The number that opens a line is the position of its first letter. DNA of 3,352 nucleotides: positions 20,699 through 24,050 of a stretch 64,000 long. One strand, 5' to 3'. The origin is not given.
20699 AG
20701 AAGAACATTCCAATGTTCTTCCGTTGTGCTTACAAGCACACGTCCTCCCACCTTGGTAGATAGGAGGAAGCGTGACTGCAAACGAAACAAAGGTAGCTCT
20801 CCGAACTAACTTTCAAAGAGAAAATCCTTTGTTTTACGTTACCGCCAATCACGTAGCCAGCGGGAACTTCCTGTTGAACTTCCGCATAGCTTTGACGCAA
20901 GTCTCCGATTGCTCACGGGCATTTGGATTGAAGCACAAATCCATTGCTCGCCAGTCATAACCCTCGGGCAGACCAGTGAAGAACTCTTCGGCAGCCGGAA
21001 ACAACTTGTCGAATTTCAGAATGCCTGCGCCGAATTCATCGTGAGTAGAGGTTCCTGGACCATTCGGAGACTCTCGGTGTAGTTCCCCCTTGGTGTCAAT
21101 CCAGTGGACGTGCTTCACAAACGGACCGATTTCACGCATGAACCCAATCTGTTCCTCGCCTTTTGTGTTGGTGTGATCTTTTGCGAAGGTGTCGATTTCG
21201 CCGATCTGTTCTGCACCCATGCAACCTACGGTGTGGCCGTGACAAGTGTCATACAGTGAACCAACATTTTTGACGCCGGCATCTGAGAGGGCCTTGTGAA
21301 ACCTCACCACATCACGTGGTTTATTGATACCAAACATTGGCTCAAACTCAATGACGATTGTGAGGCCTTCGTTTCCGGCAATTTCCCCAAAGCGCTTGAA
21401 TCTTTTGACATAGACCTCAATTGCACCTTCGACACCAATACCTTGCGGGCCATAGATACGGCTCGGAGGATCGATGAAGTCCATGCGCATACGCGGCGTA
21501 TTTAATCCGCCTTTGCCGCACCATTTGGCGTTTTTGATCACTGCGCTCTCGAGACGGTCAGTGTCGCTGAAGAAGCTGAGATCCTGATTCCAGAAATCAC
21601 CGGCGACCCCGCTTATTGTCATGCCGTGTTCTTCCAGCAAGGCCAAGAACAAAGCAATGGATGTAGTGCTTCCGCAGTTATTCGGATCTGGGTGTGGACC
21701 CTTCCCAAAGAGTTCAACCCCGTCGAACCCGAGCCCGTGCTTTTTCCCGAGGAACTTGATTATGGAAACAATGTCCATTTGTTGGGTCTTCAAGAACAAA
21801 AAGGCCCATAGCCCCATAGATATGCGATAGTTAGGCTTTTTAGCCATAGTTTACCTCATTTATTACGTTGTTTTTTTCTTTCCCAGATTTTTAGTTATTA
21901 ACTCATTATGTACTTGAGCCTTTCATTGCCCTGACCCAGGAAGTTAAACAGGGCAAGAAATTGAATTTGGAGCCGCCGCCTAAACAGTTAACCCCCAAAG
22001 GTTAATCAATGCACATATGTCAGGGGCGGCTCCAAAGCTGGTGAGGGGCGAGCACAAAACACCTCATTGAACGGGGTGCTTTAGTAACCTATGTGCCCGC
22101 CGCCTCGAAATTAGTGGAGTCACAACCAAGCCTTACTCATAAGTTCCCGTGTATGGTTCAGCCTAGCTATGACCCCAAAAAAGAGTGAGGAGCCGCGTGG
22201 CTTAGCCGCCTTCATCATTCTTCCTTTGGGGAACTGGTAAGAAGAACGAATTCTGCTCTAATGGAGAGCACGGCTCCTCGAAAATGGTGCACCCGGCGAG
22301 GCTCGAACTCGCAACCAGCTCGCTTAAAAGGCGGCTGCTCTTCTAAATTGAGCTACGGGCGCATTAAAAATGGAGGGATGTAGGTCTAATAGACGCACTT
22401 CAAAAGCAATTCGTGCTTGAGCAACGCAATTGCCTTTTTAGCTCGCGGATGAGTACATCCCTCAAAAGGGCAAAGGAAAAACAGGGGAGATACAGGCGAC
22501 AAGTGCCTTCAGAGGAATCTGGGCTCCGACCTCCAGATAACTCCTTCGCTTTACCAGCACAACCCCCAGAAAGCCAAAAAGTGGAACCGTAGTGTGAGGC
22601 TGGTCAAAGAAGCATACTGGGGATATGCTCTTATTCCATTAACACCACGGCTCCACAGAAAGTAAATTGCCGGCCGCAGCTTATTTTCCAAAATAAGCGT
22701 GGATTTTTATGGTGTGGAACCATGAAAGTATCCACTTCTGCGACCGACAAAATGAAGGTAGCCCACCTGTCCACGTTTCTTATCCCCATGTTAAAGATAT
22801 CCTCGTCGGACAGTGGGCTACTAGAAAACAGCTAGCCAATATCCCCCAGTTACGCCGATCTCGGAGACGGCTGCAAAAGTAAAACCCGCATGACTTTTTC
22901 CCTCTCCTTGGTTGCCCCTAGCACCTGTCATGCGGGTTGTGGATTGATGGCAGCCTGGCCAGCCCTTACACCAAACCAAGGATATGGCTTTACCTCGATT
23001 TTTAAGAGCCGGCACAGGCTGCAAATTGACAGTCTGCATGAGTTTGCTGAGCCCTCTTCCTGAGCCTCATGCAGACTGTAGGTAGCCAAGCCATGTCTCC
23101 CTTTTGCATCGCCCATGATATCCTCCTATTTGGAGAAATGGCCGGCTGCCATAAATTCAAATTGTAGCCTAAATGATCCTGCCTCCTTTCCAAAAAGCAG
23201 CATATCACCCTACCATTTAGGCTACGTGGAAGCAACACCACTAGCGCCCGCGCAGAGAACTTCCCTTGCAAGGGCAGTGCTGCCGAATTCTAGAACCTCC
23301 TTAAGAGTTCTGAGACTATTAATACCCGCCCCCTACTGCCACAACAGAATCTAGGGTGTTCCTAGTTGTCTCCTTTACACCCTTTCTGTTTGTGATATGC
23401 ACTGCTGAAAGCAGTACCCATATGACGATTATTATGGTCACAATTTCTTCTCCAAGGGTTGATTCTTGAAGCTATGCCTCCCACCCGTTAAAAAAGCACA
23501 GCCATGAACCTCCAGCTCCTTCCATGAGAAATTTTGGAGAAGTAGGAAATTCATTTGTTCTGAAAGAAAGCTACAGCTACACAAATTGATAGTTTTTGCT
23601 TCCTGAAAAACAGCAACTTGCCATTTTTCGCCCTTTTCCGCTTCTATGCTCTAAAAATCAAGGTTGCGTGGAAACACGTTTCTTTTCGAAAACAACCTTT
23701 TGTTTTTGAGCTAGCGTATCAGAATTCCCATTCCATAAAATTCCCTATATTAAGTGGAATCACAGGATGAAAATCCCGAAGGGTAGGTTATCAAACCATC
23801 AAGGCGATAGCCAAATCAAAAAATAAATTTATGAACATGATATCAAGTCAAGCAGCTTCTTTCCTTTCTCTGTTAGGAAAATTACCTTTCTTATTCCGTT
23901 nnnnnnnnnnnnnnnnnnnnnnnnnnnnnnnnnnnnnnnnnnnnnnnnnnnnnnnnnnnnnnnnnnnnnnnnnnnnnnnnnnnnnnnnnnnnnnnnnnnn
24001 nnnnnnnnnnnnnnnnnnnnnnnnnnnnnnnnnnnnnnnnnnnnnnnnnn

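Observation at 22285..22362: Bacterial-type tRNA-Lys(UUU)-like gene with encoded CCA and a single-nucleotide bulge in the anticodon stem, inside the GC-rich block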

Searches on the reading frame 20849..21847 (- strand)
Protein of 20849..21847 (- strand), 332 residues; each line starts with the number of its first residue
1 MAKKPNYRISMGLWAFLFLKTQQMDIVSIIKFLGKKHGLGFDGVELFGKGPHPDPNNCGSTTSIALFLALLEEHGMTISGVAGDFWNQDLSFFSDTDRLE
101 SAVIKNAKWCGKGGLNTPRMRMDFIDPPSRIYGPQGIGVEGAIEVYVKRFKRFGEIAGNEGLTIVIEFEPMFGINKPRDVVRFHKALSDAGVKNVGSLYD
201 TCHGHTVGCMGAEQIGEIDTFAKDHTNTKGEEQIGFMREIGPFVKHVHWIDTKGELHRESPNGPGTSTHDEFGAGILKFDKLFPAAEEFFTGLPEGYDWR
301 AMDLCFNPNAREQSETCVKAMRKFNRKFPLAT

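Call 6: search_protein_families(library=pfam, proteins=[window:20849-21847:-], max_evalue=0.01)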
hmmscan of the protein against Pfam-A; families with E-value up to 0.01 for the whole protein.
window:20849-21847:- (332 aa): 1 family
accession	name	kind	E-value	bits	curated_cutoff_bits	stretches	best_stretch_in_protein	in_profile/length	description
PF01261.30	AP_endonuc_2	-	7.1e-18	65.6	31.1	1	39-287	7-217/249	Xylose isomerase-like TIM barrel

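Call 11: find_encoding_contigs(protein=window:20849-21847:-, flank=6000, max_places=10)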
Protein window:20849-21847:- (332 aa): 6 contigs read that carry it; 5 places shown.
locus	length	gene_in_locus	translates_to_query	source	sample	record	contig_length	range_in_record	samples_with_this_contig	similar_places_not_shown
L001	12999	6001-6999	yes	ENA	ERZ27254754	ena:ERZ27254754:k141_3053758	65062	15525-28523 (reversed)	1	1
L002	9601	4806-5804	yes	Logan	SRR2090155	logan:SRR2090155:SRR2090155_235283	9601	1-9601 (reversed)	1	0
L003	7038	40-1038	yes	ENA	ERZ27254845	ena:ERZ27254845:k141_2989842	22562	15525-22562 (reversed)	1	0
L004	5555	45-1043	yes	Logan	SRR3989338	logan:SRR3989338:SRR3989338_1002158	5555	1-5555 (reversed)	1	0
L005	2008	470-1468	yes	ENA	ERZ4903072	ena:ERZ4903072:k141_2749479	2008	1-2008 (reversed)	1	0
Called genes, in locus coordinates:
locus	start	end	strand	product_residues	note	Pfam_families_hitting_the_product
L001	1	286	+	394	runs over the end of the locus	PF01261:AP_endonuc_2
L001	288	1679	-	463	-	PF00206:Lyase_1, PF08328:ASL_C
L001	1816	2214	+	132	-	-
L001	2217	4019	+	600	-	PF01935:DUF87 (weak)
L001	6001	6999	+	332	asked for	PF01261:AP_endonuc_2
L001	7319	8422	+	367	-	-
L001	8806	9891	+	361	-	PF01261:AP_endonuc_2 (weak)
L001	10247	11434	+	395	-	PF01408:GFO_IDH_MocA, PF02894:GFO_IDH_MocA_C, PF22725:GFO_IDH_MocA_C3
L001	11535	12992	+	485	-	PF00370:FGGY_N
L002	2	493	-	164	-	?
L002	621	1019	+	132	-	-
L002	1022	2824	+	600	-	PF01935:DUF87 (weak)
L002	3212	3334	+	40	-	-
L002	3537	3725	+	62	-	-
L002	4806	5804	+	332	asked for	PF01261:AP_endonuc_2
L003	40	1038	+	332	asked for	PF01261:AP_endonuc_2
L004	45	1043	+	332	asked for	PF01261:AP_endonuc_2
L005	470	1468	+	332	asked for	PF01261:AP_endonuc_2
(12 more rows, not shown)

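Call 17: find_homologous_proteins(query=window:20849-21847:-, max_evalue=1e-10)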
Query window:20849-21847:- (332 aa): 1 proteins with E <= 1e-10 among 995 candidates.
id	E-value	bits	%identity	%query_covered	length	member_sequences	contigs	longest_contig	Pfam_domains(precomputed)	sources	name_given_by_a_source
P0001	1.7e-228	776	99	100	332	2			PF01261.31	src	-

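Call 41: search_protein_families(library=phrogs, proteins=[window:20849-21847:-], max_evalue=0.01)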
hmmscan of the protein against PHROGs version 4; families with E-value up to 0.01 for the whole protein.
window:20849-21847:- (332 aa): 0 families

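Call 67: search_protein_families(library=ncbifam, proteins=[window:20849-21847:-], max_evalue=0.01)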
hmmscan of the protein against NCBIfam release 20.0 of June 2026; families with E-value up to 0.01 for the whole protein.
window:20849-21847:- (332 aa): 0 families

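Call 95: search_protein_representatives(protein=window:20849-21847:-)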
Query: 332 residues. Proteins with E-value up to 0.001 (for the whole library): 175; up to 1e-10: 60; up to 1e-30: 4. The best 150 are listed.
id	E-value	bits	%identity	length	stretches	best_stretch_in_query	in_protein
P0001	5.3e-229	775.6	99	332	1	1-332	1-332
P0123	9.3e-41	156.5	34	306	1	8-328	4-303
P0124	4.6e-40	154.3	35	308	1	8-328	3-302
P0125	7.6e-31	124.0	32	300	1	8-317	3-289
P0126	1.7e-29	119.5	35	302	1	8-315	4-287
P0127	4.4e-29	118.2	32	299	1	8-328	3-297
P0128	8.6e-29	117.2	33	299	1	8-328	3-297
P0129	7.7e-27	110.8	35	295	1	8-319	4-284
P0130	1.2e-26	110.1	33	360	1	7-325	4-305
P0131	1.3e-25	106.7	32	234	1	7-221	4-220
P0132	1.6e-24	103.1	33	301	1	8-317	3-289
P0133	3.9e-23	98.6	35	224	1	7-222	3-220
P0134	7.9e-23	97.6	31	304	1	7-325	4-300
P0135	2.2e-22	96.1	33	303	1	38-314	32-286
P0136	4.0e-22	95.3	31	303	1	8-321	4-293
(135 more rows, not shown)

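Call 96: find_encoding_contigs(protein=P0123, flank=8000, max_places=3)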
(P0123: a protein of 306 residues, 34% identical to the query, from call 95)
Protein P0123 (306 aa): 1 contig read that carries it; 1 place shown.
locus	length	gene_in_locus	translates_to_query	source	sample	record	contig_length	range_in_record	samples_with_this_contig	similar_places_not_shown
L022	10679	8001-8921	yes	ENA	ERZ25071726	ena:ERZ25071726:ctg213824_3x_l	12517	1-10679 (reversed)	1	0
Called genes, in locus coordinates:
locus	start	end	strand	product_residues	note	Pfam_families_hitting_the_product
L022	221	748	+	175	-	PF11181:YflT (weak)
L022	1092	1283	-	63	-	-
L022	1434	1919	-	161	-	-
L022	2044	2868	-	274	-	PF00142:Fer4_NifH (weak), PF01656:CbiA, PF06564:CBP_BcsQ (weak), PF09140:MipZ, PF10609:ParA, PF13614:AAA_31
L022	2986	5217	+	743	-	PF12437:GSIII_N, PF00120:Gln-synt_C, PF18318:Gln-synt_C-ter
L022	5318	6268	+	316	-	PF07963:N_methyl, PF07596:SBP_bac_10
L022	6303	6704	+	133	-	-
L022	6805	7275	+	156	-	PF14588:YjgF_endoribonc, PF01042:Ribonuc_L-PSP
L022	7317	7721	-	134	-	-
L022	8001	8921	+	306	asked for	PF01261:AP_endonuc_2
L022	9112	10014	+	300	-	PF13354:Beta-lactamase2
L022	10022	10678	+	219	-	?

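Call 97: find_encoding_contigs(protein=P0124, flank=8000, max_places=3)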
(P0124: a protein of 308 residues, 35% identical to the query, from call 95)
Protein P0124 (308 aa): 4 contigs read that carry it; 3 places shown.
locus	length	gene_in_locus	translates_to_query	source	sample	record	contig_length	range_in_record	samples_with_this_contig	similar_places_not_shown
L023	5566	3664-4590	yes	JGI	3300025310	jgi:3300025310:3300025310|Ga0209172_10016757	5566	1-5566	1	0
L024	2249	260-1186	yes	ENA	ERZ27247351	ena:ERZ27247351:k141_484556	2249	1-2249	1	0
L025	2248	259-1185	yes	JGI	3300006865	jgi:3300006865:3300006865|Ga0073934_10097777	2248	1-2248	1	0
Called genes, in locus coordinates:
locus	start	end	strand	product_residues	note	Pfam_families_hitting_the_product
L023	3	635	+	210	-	?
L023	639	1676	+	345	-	PF04007:DUF354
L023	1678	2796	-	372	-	PF13579:Glyco_trans_4_4, PF13439:Glyco_transf_4, PF13477:Glyco_trans_4_2 (weak), PF20706:GT4-conflict, PF00534:Glycos_transf_1, PF13692:Glyco_trans_1_4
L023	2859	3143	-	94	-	-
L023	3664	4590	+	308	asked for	PF01261:AP_endonuc_2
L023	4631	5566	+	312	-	?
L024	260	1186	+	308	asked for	PF01261:AP_endonuc_2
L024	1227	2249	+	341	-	?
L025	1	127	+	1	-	?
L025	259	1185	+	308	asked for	PF01261:AP_endonuc_2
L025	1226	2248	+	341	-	?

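Call 99: find_encoding_contigs(protein=P0001, flank=8000, max_places=6)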
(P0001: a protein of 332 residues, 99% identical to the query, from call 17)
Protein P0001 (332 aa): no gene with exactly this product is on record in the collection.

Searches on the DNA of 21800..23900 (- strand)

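Call 8: search_rna_families(source=window, start=21800, end=23900, threshold=evalue, max_evalue=1)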
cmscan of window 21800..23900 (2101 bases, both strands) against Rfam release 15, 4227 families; matches with E-value up to 1: 2.
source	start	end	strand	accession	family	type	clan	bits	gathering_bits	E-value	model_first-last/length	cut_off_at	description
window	22288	22362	-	RF00005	tRNA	Gene; tRNA;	CL00001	51.3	29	1.4e-09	1-71/71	no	tRNA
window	22287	22338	+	RF04354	Plastid-ycf2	Cis-reg;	-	19.8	65.7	0.74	1-75/75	no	Plastid-ycf2 5UTR RNA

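Call 10: search_dna_similar(query=window:21850-23830:-, collection=plasmids, mode=distant)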
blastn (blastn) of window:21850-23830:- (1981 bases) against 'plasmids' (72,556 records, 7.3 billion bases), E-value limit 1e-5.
No match.

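Call 12: search_dna_similar(query=window:22285-22362:-, collection=phages, mode=distant, max_evalue=0.01)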
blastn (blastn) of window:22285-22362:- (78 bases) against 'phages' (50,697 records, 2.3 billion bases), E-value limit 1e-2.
Records with a match: 67; places in all: 67; records where one place covers at least 80% of the query: 45.
Best place of each record, by identity: 80-90% 23; 60-80% 44.
By first word of the organism name: Mycobacterium 37; Klebsiella 15; Proteus 3; Microbacterium 2; Vibrio 2; Bacillus 1; Thermus 1; Roseobacter 1; Ruegeria 1; Pantoea 1; and 3 more.
By host as written in the record: Mycobacterium smegmatis mc2 155 17; Mycobacterium smegmatis mc#155 10; - 5; Klebsiella pneumoniae 5; Mycobacterium smegmatis mc(2)155 2; Mycolicibacterium smegmatis MC2 155 2; Mycobacterium smegmatis mc2155 2; Ruegeria pomeroyi DSS-3 2; and 19 more.
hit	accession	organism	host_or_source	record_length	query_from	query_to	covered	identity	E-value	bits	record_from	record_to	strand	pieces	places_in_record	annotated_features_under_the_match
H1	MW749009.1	Bacillus phage vB_BspP_Dartukuta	Bacillus sp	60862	1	78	100%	75.6%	3e-5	53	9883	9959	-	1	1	tRNA-Arg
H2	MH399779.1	Microbacterium phage Jacko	Microbacterium paraoxydans NRRL B-14843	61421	2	73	92%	81.9%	7e-7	58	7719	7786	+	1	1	24: tRNA-Thr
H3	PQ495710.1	Mycobacterium phage Yasnaya_Polyana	Mycobacterium smegmatis mc(2)155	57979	4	78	96%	77.9%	4e-3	46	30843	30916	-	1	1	hypothetical protein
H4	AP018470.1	Mycobacterium phage Y2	-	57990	4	78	96%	77.9%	4e-3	46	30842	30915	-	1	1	tRNA-Lys | hypothetical protein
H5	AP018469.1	Mycobacterium phage Y10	-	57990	4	78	96%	77.9%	4e-3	46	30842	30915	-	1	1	tRNA-Lys | hypothetical protein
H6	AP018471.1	Mycobacterium phage Y10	-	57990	4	78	96%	77.9%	4e-3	46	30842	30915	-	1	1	tRNA-Lys | hypothetical protein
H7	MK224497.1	Mycobacterium phage Henu3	Mycolicibacterium smegmatis MC2 155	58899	4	78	96%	77.9%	4e-3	46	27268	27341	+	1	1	hypothetical protein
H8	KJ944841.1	Mycobacterium phage Cheetobro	Mycobacterium smegmatis mc2 155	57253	4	78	96%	77.9%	4e-3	46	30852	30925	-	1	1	38: tRNA-Lys | 37: hypothetical protein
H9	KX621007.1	Mycobacterium phage Taquito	Mycobacterium smegmatis mc2 155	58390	4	78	96%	77.9%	4e-3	46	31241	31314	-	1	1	tRNA-Lys | hypothetical protein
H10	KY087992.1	Mycobacterium phage Mitti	Mycobacterium smegmatis mc2 155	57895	4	78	96%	77.9%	4e-3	46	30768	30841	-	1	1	tRNA-Lys | hypothetical protein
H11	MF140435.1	Mycobacterium phage Wintermute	Mycobacterium smegmatis mc2 155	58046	4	78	96%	77.9%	4e-3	46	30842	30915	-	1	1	38: tRNA-Lys | 37: hypothetical protein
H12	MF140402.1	Mycobacterium phage Chancellor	Mycobacterium smegmatis mc2 155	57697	4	78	96%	77.9%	4e-3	46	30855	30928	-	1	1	38: tRNA-Lys | 37: hypothetical protein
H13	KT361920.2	Mycobacterium phage Slarp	Mycobacterium smegmatis mc2 155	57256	4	78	96%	77.9%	4e-3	46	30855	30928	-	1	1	38: tRNA-Lys | 37: hypothetical protein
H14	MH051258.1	Mycobacterium phage SamScheppers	Mycobacterium smegmatis mc2 155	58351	4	78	96%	77.9%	4e-3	46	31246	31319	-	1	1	37: hypothetical protein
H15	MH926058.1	Mycobacterium phage Reptar3000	Mycobacterium smegmatis mc2 155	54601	4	78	96%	77.9%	4e-3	46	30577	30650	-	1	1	38: tRNA-Lys | 37: hypothetical protein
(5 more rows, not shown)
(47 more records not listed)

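Call 53: search_dna_similar(query=window:21850-23830:-, collection=phages, mode=distant, max_evalue=0.001)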
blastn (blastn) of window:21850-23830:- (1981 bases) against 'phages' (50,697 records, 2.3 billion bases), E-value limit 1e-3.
Records with a match: 12; places in all: 12; records where one place covers at least 80% of the query: 0.
Best place of each record, by identity: 80-90% 5; 60-80% 7.
By first word of the organism name: Mycobacterium 6; Aeromonas 2; Microbacterium 2; Bacillus 1; Virus 1.
By host as written in the record: Mycobacterium smegmatis mc#155 3; Aeromonas sp. 2; Mycobacterium smegmatis mc2 155 2; Bacillus sp 1; Microbacterium paraoxydans NRRL B-14843 1; Microbacterium paraoxydans NRRL B-24275 1; Mycobacterium smegmatis mc(2)155 1; - 1.
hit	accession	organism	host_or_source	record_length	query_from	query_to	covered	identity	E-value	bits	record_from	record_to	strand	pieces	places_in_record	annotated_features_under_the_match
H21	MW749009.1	Bacillus phage vB_BspP_Dartukuta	Bacillus sp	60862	1464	1551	4%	76.1%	3e-5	58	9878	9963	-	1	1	tRNA-Arg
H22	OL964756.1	Aeromonas phage pAEv1810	Aeromonas sp.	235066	1464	1551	4%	75.0%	3e-5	57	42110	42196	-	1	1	none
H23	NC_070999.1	Aeromonas phage pAEv1810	Aeromonas sp.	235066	1464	1551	4%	75.0%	3e-5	57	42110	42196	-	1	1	none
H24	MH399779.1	Microbacterium phage Jacko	Microbacterium paraoxydans NRRL B-14843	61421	1470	1541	4%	81.9%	3e-5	58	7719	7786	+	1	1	24: tRNA-Thr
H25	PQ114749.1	Microbacterium phage Wolfstar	Microbacterium paraoxydans NRRL B-24275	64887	1475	1544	4%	78.6%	9e-5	56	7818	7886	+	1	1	23: tRNA-Lys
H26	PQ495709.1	Mycobacterium phage Nadezda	Mycobacterium smegmatis mc(2)155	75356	1473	1538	3%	80.6%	9e-5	56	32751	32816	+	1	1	none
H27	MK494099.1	Mycobacterium phage Typha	Mycobacterium smegmatis mc#155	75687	1473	1538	3%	80.6%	9e-5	56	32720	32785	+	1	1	40: tRNA-Arg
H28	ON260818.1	Mycobacterium phage Hilltopfarm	Mycobacterium smegmatis mc#155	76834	1473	1538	3%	80.6%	9e-5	56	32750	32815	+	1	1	40: tRNA-Arg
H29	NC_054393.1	Mycobacterium phage Typha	Mycobacterium smegmatis mc#155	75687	1473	1538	3%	80.6%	9e-5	56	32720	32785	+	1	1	40: tRNA-Arg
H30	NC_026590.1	Mycobacterium phage Gaia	Mycobacterium smegmatis mc2 155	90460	1473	1539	3%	79.1%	9e-5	55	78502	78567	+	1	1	148: tRNA-Lys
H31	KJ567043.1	Mycobacterium phage Gaia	Mycobacterium smegmatis mc2 155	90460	1473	1539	3%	79.1%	9e-5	55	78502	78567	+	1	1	148: tRNA-Lys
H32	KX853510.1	Virus Rctr197k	enrichment culture DAMO/AAA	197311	1473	1538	3%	78.8%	3e-4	54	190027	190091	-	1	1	tRNA-Lys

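Call 76: search_dna_similar(query=window:22285-22362:-, collection=plasmids, mode=distant, max_evalue=0.01, max_rows=15)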
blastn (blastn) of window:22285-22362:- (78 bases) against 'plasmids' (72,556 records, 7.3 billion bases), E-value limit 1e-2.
Records with a match: 3; places in all: 3; records where one place covers at least 80% of the query: 2.
Best place of each record, by identity: 80-90% 1; 60-80% 2.
By first word of the organism name: Pseudomonas 1; Acidiphilium 1; Deinococcus 1.
By predicted mobility (MOB-suite, as given by PLSDB): non-mobilizable 3.
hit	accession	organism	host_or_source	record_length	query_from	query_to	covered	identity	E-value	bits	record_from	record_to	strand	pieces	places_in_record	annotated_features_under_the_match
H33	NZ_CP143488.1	Pseudomonas silesiensis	single cell,landfill for plastics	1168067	3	78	97%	77.6%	2e-6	58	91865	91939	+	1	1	record has no annotation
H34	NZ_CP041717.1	Acidiphilium multivorum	Cell culture,activated sludge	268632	5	71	86%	77.6%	3e-4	51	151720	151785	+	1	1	none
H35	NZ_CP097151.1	Deinococcus sp. QL22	-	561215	22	78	73%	82.5%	7e-6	55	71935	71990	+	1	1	none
